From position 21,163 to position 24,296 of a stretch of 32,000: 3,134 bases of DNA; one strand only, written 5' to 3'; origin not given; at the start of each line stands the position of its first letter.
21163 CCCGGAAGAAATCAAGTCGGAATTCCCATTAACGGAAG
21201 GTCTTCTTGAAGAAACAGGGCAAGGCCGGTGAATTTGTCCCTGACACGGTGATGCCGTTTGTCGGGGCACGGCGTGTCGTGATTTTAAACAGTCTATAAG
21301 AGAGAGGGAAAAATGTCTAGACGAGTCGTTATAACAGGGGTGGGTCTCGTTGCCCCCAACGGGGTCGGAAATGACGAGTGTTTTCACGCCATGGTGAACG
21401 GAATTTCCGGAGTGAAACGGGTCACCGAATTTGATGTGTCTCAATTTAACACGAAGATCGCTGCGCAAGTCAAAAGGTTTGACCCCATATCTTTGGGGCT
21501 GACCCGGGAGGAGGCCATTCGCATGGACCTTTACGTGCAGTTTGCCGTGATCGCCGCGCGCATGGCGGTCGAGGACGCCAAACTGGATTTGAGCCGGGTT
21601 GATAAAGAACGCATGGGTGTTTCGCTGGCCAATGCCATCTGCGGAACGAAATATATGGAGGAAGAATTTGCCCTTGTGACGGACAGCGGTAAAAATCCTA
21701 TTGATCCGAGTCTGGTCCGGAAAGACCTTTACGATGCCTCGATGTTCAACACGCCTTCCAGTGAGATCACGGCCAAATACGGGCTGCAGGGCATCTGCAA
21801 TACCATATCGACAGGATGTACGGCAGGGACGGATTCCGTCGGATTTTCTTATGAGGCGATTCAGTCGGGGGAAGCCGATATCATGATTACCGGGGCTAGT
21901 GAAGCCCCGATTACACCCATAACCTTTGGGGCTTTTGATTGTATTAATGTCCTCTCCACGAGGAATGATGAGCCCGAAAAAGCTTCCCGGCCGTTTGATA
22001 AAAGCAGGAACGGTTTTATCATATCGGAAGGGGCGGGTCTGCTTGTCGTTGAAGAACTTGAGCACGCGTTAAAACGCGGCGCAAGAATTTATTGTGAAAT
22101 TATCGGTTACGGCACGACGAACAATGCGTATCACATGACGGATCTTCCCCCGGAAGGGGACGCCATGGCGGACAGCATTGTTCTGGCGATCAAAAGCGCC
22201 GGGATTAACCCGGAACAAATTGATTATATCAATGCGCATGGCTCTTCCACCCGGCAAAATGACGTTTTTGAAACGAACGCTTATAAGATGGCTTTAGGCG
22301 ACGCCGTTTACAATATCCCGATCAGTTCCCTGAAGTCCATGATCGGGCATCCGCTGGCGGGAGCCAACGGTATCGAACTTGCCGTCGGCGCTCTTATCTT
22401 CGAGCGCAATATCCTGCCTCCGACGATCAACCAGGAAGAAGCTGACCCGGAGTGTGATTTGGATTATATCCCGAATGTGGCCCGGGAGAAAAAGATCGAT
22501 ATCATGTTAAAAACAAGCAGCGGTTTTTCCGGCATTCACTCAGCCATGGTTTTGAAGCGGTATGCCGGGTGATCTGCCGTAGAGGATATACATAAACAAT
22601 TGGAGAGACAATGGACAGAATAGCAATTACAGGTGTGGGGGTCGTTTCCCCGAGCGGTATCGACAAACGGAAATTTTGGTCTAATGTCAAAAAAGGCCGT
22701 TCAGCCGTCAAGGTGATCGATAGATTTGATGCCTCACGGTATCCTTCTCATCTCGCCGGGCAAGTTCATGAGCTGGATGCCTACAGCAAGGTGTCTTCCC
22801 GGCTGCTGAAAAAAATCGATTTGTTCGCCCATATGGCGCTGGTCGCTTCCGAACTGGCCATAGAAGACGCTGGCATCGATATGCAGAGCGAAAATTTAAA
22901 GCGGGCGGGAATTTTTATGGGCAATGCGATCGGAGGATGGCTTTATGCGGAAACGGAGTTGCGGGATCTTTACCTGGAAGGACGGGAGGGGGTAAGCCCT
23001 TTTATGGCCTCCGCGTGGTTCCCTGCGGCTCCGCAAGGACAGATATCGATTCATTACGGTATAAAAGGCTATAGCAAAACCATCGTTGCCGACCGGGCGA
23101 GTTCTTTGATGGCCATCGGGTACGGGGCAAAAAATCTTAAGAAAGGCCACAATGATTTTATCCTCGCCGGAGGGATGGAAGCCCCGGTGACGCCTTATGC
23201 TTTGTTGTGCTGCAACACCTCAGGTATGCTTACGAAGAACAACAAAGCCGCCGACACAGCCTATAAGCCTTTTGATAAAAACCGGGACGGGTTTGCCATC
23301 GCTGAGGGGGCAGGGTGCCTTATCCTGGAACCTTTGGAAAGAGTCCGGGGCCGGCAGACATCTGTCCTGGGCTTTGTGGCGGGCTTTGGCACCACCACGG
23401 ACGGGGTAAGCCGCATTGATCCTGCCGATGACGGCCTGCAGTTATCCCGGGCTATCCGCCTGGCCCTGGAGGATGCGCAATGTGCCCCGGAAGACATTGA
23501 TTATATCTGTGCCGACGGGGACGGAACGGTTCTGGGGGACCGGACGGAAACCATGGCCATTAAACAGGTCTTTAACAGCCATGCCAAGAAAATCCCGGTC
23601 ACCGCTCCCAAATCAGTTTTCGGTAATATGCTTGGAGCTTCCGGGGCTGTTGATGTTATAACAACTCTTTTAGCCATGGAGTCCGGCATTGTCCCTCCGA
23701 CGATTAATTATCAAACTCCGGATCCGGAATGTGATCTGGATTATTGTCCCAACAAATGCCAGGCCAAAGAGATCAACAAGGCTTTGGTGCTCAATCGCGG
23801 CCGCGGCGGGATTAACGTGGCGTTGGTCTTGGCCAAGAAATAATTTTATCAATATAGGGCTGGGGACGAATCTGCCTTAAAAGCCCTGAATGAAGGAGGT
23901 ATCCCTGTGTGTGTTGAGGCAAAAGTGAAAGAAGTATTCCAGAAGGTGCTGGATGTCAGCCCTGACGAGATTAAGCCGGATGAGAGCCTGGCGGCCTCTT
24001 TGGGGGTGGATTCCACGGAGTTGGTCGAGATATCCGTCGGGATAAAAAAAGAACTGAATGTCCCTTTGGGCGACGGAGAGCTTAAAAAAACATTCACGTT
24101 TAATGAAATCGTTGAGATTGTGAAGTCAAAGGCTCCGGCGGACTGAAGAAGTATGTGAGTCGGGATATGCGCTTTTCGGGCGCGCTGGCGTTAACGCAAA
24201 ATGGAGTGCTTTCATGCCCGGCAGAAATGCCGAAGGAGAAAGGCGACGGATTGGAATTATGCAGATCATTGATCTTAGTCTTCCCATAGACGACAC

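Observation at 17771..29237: Type II polyketide-synthase-like biosynthetic gene cluster with a B12-radical-SAM enzyme, in a PVC-like (non-actinobacterial) genome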

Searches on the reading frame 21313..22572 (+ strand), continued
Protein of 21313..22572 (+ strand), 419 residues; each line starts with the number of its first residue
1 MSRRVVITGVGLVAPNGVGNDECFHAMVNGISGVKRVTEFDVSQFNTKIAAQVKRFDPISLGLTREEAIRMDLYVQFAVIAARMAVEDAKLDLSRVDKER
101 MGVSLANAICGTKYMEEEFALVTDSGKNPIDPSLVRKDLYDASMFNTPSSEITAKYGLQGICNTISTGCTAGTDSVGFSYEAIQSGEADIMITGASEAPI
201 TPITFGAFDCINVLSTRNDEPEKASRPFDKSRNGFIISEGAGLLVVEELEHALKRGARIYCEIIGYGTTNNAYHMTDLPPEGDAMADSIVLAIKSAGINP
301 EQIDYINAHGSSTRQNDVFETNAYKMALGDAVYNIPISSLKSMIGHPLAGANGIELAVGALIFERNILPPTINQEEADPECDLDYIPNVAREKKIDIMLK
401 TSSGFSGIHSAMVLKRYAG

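Call 53: search_dna_similar(query=window:21313-22572:+, collection=plasmids, mode=protein, max_rows=40, max_evalue=1e-40, rows=spread)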
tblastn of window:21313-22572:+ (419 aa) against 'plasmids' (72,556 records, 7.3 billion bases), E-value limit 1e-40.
Records with a match: 784; places in all: 928; records where one place covers at least 80% of the query: 783.
Best place of each record, by identity: <60% 784.
By first word of the organism name: Streptomyces 147; Ralstonia 106; Rhizobium 96; Sinorhizobium 77; Pantoea 50; Bacillus 45; Escherichia 23; Priestia 20; Serratia 18; Apilactobacillus 13; and 83 more.
By predicted mobility (MOB-suite, as given by PLSDB): non-mobilizable 382; conjugative 206; mobilizable 196.
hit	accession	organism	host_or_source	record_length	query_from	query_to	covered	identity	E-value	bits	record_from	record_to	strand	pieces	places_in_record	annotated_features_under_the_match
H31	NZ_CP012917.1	Azospirillum brasilense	Digitaria eriantha,microbe,root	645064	3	417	99%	48.8%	5e-121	394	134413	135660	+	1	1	beta-ketoacyl-[acyl-carrier-protein] synthase family protein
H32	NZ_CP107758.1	Streptomyces sp. NBC_00597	-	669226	3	414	98%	47.2%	7e-114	373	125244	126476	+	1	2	beta-ketoacyl-[acyl-carrier-protein] synthase family protein | alpha/beta fold hydrolase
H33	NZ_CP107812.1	Streptomyces sp. NBC_00539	-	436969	1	416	99%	46.5%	3e-113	371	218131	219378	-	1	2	beta-ketoacyl-[acyl-carrier-protein] synthase family protein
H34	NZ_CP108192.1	Streptomyces sp. NBC_00122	-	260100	1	416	99%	46.0%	2e-114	375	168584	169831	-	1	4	beta-ketoacyl-[acyl-carrier-protein] synthase family protein | cupin domain-containing protein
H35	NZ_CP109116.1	Streptomyces sp. NBC_01768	-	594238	2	414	99%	45.9%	2e-106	352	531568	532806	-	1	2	beta-ketoacyl-[acyl-carrier-protein] synthase family protein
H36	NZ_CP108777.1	Embleya sp. NBC_00896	-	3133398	27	416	93%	46.0%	2e-100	334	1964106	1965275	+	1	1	none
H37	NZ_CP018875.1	Priestia megaterium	Camellia oleifera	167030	4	417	99%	41.3%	3e-87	297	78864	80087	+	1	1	fabF: beta-ketoacyl-ACP synthase II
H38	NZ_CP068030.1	Staphylococcus saccharolyticus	Homo sapiens,whole ...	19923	3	416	99%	39.8%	6e-71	249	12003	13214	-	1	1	beta-ketoacyl-[acyl-carrier-protein] synthase family protein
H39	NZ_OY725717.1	Collinsella aerofaciens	-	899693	1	417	100%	37.9%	5e-71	250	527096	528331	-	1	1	fabF: beta-ketoacyl-ACP synthase II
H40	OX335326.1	Apilactobacillus kunkeei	Apis mellifera,European honeybee,honey ...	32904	5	416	98%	37.1%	1e-78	272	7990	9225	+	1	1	Actinorhodin polyketide putative beta-ketoacyl synthase 1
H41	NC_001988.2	Clostridium acetobutylicum ATCC 824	-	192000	3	417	99%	36.6%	5e-74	258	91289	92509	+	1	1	fabF: beta-ketoacyl-ACP synthase II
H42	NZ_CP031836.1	Lactobacillus amylolyticus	bacteria,Naturally fermented tofu whey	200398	1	418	100%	34.7%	4e-70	247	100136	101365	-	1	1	fabF: beta-ketoacyl-ACP synthase II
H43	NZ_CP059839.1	Escherichia coli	swine,whole organism,liver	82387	1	418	100%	34.3%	8e-53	197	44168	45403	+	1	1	beta-ketoacyl-[acyl-carrier-protein] synthase family protein | hypothetical protein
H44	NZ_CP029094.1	Pseudomonas paraeruginosa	-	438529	3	417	99%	34.3%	4e-51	192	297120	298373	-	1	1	fabF: beta-ketoacyl-ACP synthase II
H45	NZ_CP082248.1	Natrinema sp. SYSU A 869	cell culture,salt lake sediment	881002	1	415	99%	34.0%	1e-45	210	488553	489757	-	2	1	beta-ketoacyl-[acyl-carrier-protein] synthase family protein | acyl carrier protein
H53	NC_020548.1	Azoarcus sp. KH32C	-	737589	3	414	98%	33.4%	1e-63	228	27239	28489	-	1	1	fabF: beta-ketoacyl-ACP synthase II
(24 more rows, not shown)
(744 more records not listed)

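Call 54: get_annotated_region(hit=H37, flank=300)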
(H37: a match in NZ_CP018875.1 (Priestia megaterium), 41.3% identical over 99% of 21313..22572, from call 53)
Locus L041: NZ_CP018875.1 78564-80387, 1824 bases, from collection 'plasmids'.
description: Priestia megaterium strain JX285 plasmid unnamed2, complete sequence
organism: Priestia megaterium (NCBI taxid 1404)
taxonomy: Bacteria; Bacillota; Bacilli; Bacillales; Bacillaceae; Priestia; Priestia megaterium
host: -; source: Camellia oleifera; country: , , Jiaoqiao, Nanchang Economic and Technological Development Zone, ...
typing (MOB-suite, as given by PLSDB): non-mobilizable; replicon rep_cluster_385
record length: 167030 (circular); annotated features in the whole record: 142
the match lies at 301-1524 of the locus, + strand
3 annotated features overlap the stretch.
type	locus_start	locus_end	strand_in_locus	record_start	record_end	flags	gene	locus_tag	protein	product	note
CDS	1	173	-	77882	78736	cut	-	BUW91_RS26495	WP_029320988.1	helix-turn-helix transcriptional regulator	-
CDS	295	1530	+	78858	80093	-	fabF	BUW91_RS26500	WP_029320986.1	beta-ketoacyl-ACP synthase II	GO:0006633 - fatty acid biosynthetic process [Evidence IEA]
CDS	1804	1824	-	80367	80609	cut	-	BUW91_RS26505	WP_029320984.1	hypothetical protein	-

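Call 55: get_annotated_region(hit=H41, flank=300)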
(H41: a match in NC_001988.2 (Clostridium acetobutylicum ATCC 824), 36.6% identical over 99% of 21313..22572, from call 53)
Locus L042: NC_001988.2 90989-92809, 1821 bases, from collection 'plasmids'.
description: Clostridium acetobutylicum ATCC 824 plasmid pSOL1, complete sequence
organism: Clostridium acetobutylicum ATCC 824 (NCBI taxid 272562)
taxonomy: Bacteria; Bacillota; Clostridia; Eubacteriales; Clostridiaceae; Clostridium; Clostridium acetobutylicum; Clostridium acetobutylicum ATCC 824
host: -; source: -; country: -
typing (MOB-suite, as given by PLSDB): non-mobilizable; replicon rep_cluster_994
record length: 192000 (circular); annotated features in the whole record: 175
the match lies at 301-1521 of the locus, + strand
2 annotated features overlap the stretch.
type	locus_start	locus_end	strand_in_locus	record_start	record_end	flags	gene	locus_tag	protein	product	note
CDS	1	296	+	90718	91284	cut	-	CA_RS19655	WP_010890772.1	TetR/AcrR family transcriptional regulator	GO:0006355 - regulation of DNA-templated transcription [Evidence IEA]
CDS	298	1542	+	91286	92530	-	fabF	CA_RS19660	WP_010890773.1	beta-ketoacyl-ACP synthase II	GO:0006633 - fatty acid biosynthetic process [Evidence IEA]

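Call 56: get_annotated_region(hit=H53, flank=300)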
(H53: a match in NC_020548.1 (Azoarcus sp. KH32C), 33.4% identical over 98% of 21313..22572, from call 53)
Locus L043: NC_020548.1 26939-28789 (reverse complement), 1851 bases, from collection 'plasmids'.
description: Azoarcus sp. KH32C plasmid pAZKH, complete sequence
organism: Azoarcus sp. KH32C (NCBI taxid 748247)
taxonomy: Bacteria; Pseudomonadota; Betaproteobacteria; Rhodocyclales; Zoogloeaceae; Azoarcus; Azoarcus sp. KH32C
host: -; source: -; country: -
typing (MOB-suite, as given by PLSDB): mobilizable; replicon rep_cluster_432; relaxase MOBP
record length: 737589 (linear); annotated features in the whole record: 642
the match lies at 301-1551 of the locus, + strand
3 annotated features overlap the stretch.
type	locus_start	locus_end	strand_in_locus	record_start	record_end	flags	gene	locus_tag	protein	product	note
CDS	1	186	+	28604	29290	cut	-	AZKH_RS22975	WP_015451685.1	isochorismatase family protein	-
CDS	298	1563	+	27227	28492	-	fabF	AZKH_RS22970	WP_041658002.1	beta-ketoacyl-ACP synthase II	GO:0006633 - fatty acid biosynthetic process [Evidence IEA]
CDS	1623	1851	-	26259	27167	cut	-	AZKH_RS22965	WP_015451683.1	LysR family transcriptional regulator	GO:0006355 - regulation of DNA-templated transcription [Evidence IEA]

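Call 57: get_annotated_region(hit=H3, flank=5000)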
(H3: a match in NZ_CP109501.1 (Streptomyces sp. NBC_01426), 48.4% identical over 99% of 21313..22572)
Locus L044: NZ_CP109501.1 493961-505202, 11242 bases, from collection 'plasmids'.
description: Streptomyces sp. NBC_01426 plasmid unnamed1, complete sequence
organism: Streptomyces sp. NBC_01426 (NCBI taxid 2975866)
taxonomy: Bacteria; Actinomycetota; Actinomycetes; Kitasatosporales; Streptomycetaceae; Streptomyces; Streptomyces sp. NBC 01426
host: -; source: -; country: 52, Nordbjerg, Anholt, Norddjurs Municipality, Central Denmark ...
typing (MOB-suite, as given by PLSDB): non-mobilizable
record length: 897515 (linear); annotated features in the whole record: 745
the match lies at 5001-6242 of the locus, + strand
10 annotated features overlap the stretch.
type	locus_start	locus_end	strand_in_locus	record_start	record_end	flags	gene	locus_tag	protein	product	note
CDS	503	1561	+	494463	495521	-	-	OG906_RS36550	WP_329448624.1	ScbA/BarX family gamma-butyrolactone biosynthesis protein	-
CDS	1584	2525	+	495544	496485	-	-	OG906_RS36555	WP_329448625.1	NAD-dependent epimerase/dehydratase family protein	-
CDS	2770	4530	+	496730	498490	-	-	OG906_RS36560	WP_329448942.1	biotin carboxylase N-terminal domain-containing protein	-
CDS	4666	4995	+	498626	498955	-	-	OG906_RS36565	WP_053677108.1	TcmI family type II polyketide cyclase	-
CDS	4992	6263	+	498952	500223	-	-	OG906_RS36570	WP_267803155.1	beta-ketoacyl-[acyl-carrier-protein] synthase family protein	GO:0006633 - fatty acid biosynthetic process [Evidence IEA]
CDS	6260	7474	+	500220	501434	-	-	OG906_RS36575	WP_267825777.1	ketosynthase chain-length factor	-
CDS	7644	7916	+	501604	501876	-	-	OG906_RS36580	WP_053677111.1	acyl carrier protein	-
CDS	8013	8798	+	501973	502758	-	fabG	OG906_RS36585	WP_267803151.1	3-oxoacyl-ACP reductase FabG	-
CDS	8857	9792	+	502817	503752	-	-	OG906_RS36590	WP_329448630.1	aromatase/cyclase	-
CDS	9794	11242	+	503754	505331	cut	-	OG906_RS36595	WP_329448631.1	FAD-dependent monooxygenase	-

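Call 58: get_annotated_region(hit=H8, flank=5000)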
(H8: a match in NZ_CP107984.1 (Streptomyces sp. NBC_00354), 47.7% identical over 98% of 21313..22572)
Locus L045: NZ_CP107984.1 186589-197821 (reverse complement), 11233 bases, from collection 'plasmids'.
description: Streptomyces sp. NBC_00354 plasmid unnamed1, complete sequence
organism: Streptomyces sp. NBC_00354 (NCBI taxid 2975723)
taxonomy: Bacteria; Actinomycetota; Actinomycetes; Kitasatosporales; Streptomycetaceae; Streptomyces; Streptomyces sp. NBC 00354
host: -; source: -; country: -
typing (MOB-suite, as given by PLSDB): non-mobilizable
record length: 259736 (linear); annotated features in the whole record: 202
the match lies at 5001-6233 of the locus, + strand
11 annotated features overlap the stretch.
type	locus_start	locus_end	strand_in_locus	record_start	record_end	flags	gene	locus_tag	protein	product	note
CDS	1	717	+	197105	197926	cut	-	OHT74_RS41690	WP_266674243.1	4'-phosphopantetheinyl transferase superfamily protein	-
CDS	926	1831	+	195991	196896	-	-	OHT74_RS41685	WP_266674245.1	MBL fold metallo-hydrolase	-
CDS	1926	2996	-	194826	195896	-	-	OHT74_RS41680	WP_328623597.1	AfsR/SARP family transcriptional regulator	-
CDS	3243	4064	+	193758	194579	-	-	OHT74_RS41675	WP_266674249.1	AfsR/SARP family transcriptional regulator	-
CDS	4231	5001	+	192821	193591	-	-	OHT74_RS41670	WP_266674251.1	alpha/beta fold hydrolase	-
CDS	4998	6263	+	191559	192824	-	-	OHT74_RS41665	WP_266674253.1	beta-ketoacyl-[acyl-carrier-protein] synthase family protein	GO:0006633 - fatty acid biosynthetic process [Evidence IEA]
CDS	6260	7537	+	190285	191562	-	-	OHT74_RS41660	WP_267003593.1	ketosynthase chain-length factor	-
CDS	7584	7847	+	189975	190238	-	-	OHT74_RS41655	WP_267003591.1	acyl carrier protein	-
CDS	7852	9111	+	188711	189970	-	-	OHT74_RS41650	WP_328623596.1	FAD-dependent monooxygenase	-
CDS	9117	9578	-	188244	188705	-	-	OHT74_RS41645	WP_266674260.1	nuclear transport factor 2 family protein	-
CDS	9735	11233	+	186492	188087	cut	-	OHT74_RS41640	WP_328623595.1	class I adenylate-forming enzyme family protein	-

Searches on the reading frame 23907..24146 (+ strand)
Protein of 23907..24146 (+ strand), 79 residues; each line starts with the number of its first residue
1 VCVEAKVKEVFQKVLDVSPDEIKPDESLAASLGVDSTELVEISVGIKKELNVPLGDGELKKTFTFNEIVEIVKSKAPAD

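Call 4: search_protein_families(library=pfam, proteins=[window:23907-24146:+], max_evalue=0.01)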
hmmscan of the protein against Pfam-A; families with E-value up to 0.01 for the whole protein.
window:23907-24146:+ (79 aa): 1 family
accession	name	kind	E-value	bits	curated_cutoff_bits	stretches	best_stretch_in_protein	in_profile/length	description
PF00550.31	PP-binding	-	1.9e-10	41.2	20.8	1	6-70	2-65/67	Phosphopantetheine attachment site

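Call 6: search_protein_families(library=ncbifam, proteins=[window:23907-24146:+], max_evalue=0.001)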
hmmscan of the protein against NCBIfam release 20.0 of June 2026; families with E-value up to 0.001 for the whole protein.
window:23907-24146:+ (79 aa): 11 families
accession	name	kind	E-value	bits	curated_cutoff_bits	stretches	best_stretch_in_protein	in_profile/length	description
NF002148.0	PRK00982.1-2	subfamily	9.2e-11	41.4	71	1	3-75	5-77/79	acyl carrier protein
TIGR00517.1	acyl_carrier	equivalog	6.5e-10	38.8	70.45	1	3-75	4-76/77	acyl carrier protein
NF006031.0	PRK08172.1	equivalog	1.9e-09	38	76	1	1-75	3-77/82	acyl carrier protein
NF002149.0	PRK00982.1-3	equivalog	4.4e-09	36.1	106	1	3-75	4-76/78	acyl carrier protein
NF002150.0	PRK00982.1-4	subfamily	2.1e-07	31.1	66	1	5-75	8-78/80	acyl carrier protein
NF002147.0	PRK00982.1-1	equivalog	4.5e-07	29.6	84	1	5-74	10-79/83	acyl carrier protein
NF040636.1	AcpM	exception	7.7e-07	29.1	146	1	5-73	8-76/93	meromycolate extension acyl carrier protein AcpM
NF002151.0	PRK00982.1-5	equivalog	1.1e-06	28.7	92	1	4-75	5-76/78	acyl carrier protein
NF003757.0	PRK05350.1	equivalog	2.4e-06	27.6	65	1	5-74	9-78/83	acyl carrier protein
NF058660.1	cispen_ACP_AmcB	equivalog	3.2e-06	27.2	80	1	5-72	4-75/80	cispentacin biosynthesis acyl carrier protein AmcB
NF009104.0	PRK12449.1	equivalog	9.9e-05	22.2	70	1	6-73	9-76/80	acyl carrier protein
